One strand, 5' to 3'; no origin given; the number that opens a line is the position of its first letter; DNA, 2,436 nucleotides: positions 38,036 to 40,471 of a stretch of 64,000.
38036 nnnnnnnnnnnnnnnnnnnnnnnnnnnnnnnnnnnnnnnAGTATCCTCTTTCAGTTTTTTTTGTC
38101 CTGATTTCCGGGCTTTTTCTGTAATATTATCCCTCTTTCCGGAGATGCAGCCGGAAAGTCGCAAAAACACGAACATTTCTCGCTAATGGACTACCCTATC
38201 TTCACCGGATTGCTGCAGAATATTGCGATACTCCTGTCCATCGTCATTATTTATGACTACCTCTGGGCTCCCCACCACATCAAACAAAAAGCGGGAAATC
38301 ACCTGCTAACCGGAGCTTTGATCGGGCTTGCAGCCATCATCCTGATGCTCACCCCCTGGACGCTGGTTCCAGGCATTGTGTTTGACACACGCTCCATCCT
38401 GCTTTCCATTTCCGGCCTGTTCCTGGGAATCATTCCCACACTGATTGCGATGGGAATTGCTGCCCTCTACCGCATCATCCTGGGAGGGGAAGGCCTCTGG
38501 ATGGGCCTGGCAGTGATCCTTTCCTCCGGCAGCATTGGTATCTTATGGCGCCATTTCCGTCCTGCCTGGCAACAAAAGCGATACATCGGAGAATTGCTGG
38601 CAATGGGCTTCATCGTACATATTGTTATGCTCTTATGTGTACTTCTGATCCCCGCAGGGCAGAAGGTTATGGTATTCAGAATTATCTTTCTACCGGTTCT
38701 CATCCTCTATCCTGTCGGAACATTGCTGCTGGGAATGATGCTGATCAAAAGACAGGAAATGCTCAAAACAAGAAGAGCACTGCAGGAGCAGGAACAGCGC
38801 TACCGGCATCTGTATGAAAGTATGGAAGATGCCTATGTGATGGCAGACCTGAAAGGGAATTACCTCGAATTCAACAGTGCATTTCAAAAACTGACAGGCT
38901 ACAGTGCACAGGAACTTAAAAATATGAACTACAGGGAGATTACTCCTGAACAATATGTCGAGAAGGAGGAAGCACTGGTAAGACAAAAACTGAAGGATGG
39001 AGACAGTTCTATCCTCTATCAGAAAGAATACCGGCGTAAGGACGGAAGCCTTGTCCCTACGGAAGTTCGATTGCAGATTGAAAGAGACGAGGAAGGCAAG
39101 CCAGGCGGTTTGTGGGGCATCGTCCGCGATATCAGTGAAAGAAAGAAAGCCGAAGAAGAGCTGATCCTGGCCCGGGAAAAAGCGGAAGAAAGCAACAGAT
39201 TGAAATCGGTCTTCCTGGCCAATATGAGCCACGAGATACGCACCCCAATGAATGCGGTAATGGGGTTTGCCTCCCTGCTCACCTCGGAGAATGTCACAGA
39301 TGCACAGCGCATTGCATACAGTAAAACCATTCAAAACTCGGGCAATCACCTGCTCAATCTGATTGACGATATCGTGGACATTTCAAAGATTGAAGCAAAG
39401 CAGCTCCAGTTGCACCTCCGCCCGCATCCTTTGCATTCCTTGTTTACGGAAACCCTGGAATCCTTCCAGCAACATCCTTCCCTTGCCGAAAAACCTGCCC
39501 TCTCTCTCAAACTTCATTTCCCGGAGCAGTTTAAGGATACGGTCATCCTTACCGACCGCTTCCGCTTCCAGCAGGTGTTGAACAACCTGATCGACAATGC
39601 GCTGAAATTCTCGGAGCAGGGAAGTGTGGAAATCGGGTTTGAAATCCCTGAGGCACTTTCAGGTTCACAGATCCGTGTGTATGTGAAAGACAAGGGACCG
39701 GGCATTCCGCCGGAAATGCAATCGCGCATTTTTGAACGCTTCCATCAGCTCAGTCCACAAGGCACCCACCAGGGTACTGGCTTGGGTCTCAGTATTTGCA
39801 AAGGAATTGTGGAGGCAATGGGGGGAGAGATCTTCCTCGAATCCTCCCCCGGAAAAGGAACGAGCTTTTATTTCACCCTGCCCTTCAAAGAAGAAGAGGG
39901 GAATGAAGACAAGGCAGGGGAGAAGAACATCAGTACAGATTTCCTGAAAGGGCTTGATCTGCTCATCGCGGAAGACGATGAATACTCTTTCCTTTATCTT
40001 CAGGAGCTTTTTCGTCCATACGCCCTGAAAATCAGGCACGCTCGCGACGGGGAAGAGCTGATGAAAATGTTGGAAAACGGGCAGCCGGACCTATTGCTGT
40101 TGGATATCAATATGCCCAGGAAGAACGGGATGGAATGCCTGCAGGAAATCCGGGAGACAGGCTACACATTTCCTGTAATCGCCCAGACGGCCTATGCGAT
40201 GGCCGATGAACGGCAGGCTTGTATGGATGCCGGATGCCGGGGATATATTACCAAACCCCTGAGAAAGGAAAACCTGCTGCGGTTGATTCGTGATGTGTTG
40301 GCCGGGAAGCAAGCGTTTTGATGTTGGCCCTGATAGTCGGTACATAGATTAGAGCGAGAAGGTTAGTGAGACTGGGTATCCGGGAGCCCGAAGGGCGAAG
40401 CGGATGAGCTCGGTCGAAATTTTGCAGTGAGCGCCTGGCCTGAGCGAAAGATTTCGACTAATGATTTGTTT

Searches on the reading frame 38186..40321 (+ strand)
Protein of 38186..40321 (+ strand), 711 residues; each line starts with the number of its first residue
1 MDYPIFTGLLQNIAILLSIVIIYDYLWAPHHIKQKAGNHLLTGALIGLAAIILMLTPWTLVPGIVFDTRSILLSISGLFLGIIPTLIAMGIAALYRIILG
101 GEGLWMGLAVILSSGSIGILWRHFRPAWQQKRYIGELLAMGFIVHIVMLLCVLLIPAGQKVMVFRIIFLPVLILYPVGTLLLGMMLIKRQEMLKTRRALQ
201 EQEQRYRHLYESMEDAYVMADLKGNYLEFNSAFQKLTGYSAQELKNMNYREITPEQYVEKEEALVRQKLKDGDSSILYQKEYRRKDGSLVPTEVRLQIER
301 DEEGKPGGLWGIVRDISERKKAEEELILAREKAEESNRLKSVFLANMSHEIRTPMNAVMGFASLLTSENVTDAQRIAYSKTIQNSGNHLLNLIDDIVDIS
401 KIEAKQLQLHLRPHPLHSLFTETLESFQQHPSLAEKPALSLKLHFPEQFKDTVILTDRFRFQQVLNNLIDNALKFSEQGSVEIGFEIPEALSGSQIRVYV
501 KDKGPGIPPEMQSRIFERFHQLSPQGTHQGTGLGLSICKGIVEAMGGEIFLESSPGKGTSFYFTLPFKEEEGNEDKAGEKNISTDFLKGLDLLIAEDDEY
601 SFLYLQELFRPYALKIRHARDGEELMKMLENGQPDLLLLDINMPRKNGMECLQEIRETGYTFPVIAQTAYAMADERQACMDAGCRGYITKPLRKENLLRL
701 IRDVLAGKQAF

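Call 74: search_protein_families(library=pfam, proteins=[window:38186-40321:+], max_evalue=0.00001)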
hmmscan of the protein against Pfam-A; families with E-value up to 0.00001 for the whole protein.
window:38186-40321:+ (711 aa): 9 families
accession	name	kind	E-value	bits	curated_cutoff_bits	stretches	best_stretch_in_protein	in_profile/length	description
PF02518.31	HATPase_c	-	4e-31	108.2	26.4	1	457-568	2-110/111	Histidine kinase-, DNA gyrase B-, and HSP90-like ATPase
PF07694.17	5TM-5TMR_LYT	-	8.8e-26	90.9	24.6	1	34-187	13-167/169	5TMR of 5TMR-LYT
PF00072.30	Response_reg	-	2.8e-25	89.1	30.2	1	593-701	2-110/111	Response regulator receiver domain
PF00512.31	HisKA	-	5.2e-17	62.1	26.9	1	340-404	2-65/66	His Kinase A (phospho-acceptor) domain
PF00989.32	PAS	-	1.2e-16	61.2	22.6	1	205-316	2-113/113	PAS fold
PF13426.13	PAS_9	-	6.7e-14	52.5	27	1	215-318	2-103/103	PAS domain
PF08448.16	PAS_4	-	1.3e-10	41.9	23.1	1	211-320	2-109/110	PAS fold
PF08447.18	PAS_3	-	1.1e-09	38.9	25.6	1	228-312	3-88/89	PAS fold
PF13188.13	PAS_8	-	8e-07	29.2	21.8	1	204-255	1-49/65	PAS domain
